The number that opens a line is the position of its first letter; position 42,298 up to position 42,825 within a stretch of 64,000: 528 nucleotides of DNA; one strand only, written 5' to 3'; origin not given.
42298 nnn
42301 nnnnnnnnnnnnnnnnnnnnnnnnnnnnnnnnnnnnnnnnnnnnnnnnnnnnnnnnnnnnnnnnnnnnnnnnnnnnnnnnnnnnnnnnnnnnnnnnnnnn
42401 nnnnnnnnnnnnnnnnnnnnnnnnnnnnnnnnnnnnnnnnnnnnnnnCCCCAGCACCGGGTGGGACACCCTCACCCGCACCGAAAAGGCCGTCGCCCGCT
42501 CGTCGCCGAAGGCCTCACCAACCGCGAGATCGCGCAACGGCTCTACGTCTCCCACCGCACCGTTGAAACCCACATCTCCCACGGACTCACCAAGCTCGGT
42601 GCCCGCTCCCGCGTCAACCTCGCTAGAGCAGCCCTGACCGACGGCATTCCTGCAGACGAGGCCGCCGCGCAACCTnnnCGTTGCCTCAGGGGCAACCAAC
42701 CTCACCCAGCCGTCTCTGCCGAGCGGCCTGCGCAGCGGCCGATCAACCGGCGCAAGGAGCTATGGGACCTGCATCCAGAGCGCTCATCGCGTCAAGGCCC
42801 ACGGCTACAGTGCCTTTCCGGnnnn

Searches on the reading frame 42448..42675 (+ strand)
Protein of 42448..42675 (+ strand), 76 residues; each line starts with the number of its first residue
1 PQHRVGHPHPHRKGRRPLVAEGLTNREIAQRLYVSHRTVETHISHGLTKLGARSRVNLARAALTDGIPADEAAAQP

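Call 92: search_protein_families(library=pfam, proteins=[window:42448-42675:+], max_evalue=0.01)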
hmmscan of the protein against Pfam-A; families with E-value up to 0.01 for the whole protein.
window:42448-42675:+ (76 aa): 8 families
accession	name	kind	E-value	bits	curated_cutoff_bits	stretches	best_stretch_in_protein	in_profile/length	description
PF00196.25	GerE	-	1.3e-13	50.8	23.5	1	18-62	13-57/57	Bacterial regulatory proteins, luxR family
PF08281.18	Sigma70_r4_2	-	3.6e-06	27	25.7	1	20-50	24-54/54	Sigma-70, region 4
PF13936.12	HTH_38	-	0.00012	22.2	27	1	18-44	16-42/44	Helix-turn-helix domain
PF13384.12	HTH_23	-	0.00035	20.8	24.6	1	18-40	13-35/50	Homeodomain-like domain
PF04545.22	Sigma70_r4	-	0.002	18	24.1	1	21-50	19-48/50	Sigma-70, region 4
PF13412.12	HTH_24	-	0.0033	17.4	21.9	1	22-43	17-38/48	Winged helix-turn-helix DNA-binding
PF07638.17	Sigma70_ECF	-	0.0057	17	21.1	1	21-44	150-173/185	ECF sigma factor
PF14493.12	HTH_40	-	0.0095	16.6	27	0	18-49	8-39/89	Helix-turn-helix domain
